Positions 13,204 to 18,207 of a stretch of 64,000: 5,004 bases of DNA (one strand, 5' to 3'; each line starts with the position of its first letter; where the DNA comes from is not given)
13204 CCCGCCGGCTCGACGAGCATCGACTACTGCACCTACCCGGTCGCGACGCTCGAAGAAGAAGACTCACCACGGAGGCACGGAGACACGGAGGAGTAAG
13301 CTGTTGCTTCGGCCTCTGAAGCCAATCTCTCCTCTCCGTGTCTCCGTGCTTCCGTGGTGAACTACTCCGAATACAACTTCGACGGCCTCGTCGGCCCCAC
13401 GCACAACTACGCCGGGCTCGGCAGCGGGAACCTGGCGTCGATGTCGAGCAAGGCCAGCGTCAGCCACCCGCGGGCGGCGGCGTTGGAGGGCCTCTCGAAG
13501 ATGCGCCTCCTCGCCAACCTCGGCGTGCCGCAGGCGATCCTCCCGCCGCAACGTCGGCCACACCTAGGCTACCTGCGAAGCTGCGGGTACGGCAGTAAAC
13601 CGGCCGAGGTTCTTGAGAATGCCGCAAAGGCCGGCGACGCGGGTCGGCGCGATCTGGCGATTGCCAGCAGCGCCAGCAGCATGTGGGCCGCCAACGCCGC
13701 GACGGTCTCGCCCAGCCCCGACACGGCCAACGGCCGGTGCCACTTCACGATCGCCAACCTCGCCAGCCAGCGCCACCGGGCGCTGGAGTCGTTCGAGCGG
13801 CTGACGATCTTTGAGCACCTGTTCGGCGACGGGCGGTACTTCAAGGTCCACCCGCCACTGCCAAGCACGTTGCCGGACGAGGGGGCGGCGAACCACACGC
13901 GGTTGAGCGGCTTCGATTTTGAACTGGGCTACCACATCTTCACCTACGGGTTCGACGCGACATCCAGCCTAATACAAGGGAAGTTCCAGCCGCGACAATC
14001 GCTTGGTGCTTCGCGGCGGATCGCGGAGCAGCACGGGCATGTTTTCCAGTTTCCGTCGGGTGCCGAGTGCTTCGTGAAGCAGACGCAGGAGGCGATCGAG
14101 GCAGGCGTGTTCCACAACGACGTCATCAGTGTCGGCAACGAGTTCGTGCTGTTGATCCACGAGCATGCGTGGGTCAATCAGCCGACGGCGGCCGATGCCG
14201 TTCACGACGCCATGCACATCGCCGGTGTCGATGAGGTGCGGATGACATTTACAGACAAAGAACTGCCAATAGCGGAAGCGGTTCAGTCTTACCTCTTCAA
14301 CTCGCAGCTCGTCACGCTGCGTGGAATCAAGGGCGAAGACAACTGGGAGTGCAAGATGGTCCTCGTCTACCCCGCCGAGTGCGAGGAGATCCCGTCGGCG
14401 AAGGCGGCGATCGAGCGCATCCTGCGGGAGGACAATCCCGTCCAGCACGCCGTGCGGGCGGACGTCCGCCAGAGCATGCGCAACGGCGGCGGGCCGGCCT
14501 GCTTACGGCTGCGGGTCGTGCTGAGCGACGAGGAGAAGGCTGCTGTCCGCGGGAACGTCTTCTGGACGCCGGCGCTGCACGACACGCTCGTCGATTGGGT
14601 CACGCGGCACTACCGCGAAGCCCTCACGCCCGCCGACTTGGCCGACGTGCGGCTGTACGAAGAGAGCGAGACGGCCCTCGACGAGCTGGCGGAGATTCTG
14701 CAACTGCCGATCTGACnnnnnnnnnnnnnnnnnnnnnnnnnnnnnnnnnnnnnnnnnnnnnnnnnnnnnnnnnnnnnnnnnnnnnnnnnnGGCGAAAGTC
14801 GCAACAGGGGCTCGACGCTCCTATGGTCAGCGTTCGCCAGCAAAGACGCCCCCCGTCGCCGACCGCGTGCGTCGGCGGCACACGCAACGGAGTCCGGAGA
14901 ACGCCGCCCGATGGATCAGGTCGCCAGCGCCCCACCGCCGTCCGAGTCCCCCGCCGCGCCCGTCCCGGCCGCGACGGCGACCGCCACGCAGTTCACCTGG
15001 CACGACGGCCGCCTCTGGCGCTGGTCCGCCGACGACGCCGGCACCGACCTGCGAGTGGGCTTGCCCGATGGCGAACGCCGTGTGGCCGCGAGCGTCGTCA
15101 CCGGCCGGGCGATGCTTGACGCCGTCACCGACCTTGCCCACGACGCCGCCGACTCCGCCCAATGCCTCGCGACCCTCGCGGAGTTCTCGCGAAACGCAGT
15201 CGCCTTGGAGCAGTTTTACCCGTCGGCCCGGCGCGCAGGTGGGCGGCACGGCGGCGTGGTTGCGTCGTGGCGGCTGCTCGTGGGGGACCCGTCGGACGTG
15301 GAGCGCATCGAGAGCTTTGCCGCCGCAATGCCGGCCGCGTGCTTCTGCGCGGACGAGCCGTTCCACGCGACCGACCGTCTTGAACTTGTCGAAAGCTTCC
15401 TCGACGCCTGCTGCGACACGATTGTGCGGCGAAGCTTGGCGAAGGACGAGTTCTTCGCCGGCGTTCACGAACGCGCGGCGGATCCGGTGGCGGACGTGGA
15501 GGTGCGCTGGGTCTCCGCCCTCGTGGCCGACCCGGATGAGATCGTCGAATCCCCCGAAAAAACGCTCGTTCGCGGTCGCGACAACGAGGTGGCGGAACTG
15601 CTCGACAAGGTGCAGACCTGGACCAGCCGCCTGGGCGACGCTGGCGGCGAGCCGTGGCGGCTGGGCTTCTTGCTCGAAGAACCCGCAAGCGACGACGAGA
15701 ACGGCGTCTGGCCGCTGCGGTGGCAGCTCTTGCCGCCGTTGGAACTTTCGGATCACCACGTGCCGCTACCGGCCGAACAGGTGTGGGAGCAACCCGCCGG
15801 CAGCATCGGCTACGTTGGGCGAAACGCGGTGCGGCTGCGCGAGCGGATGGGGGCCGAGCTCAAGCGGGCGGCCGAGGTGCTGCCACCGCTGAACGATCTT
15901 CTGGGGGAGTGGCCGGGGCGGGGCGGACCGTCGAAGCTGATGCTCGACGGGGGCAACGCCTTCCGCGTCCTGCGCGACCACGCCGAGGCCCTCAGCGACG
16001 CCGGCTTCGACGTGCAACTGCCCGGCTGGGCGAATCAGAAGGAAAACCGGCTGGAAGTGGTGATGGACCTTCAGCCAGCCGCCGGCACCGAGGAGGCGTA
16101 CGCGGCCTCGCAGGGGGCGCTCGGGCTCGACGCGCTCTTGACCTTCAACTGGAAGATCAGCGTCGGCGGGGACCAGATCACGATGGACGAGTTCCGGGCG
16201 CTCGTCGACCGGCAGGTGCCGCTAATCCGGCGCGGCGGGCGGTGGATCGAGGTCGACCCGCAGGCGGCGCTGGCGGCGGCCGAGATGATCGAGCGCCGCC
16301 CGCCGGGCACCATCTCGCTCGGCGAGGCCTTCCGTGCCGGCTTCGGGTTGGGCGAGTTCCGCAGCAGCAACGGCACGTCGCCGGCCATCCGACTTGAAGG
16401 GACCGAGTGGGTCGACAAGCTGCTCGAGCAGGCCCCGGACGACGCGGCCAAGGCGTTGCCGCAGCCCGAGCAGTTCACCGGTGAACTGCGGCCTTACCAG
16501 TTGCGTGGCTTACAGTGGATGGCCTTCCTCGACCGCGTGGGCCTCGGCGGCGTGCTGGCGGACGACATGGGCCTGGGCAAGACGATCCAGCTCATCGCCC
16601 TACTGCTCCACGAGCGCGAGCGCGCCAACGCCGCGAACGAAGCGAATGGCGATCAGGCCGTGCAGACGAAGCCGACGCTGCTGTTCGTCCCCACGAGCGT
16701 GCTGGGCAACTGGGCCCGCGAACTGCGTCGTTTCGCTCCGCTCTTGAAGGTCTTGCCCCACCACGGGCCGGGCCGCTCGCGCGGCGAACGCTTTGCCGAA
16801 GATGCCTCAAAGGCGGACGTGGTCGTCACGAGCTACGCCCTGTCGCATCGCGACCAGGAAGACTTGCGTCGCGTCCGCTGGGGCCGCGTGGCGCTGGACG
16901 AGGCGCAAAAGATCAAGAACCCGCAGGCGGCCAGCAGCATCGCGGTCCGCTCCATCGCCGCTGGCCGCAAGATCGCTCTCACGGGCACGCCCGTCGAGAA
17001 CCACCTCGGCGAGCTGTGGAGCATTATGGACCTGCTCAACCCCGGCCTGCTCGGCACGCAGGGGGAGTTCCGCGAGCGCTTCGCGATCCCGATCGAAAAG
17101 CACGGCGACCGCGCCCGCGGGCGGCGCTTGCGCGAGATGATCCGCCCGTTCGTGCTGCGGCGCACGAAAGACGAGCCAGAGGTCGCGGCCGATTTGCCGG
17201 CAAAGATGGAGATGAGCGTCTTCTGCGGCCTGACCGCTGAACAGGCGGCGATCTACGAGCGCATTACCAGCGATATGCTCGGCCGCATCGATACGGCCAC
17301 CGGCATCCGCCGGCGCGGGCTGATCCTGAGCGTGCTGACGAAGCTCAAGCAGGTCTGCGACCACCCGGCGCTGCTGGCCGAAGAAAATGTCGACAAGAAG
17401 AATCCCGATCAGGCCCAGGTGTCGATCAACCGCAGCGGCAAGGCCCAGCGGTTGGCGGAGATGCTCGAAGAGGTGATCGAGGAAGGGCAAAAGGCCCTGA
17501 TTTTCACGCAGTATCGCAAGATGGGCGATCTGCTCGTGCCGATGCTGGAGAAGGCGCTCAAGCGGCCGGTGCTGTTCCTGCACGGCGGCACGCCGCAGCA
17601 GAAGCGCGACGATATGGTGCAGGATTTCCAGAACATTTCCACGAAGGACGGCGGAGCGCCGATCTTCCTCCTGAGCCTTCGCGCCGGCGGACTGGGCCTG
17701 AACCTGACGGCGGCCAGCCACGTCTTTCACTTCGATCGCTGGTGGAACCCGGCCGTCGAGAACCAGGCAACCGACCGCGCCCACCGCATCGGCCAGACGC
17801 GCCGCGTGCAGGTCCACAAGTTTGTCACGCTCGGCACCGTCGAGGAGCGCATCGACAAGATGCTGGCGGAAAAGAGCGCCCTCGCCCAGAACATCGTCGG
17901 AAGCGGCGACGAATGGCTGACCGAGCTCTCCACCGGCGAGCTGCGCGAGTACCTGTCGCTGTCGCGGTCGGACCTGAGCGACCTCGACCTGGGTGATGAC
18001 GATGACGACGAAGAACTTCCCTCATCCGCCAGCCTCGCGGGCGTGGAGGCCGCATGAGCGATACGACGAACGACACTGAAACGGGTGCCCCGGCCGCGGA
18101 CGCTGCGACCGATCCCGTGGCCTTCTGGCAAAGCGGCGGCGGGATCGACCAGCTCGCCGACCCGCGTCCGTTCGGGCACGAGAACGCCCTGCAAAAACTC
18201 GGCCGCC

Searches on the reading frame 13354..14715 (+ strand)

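Call 29: search_protein_families(library=pfam, proteins=[window:13354-14715:+], max_evalue=0.0001)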
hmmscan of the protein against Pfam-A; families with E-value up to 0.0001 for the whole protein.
window:13354-14715:+ (453 aa): 1 family
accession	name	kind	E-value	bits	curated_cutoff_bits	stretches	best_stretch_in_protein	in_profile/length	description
PF04996.17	AstB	-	1.1e-151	506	27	1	5-451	3-436/443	Succinylarginine dihydrolase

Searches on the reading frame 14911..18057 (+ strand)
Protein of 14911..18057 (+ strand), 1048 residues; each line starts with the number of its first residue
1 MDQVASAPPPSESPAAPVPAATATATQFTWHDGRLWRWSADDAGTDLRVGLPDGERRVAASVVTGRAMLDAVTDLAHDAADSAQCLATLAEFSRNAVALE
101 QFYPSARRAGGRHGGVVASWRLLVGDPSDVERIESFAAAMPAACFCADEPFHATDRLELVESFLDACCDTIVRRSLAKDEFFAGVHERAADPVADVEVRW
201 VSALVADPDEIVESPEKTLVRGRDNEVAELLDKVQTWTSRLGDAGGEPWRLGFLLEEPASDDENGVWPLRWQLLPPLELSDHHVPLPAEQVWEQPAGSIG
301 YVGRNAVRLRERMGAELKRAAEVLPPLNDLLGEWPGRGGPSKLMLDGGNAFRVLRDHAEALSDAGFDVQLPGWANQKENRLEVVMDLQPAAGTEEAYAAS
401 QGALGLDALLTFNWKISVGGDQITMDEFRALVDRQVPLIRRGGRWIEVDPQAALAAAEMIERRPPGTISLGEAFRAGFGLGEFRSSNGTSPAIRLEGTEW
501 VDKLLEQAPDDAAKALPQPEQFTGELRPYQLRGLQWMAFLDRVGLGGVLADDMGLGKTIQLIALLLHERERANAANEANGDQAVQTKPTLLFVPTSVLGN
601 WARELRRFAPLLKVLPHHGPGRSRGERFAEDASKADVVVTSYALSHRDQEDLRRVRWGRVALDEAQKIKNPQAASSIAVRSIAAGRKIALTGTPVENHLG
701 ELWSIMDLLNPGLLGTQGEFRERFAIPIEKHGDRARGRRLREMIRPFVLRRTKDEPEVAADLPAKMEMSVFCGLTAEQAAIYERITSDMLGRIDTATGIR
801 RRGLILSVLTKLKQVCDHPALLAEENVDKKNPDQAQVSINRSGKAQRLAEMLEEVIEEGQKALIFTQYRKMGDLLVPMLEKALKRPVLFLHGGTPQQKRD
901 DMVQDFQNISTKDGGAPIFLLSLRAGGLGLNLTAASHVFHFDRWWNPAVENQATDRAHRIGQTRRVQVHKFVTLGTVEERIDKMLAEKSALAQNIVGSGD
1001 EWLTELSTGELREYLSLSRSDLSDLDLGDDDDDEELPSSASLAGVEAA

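Call 29: search_protein_families(library=pfam, proteins=[window:14911-18057:+], max_evalue=0.0001)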
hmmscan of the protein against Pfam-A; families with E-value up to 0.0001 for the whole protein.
window:14911-18057:+ (1048 aa): 3 families
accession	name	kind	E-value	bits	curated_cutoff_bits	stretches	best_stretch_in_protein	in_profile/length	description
PF00176.29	SNF2-rel_dom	-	8.3e-69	232.3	24.9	1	529-820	1-289/290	SNF2-related domain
PF12419.13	DUF3670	-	8.1e-31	107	27.6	1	340-476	3-134/136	SNF2 Helicase protein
PF00271.37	Helicase_C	-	1.2e-22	80.7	23.5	1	848-961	6-110/110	Helicase conserved C-terminal domain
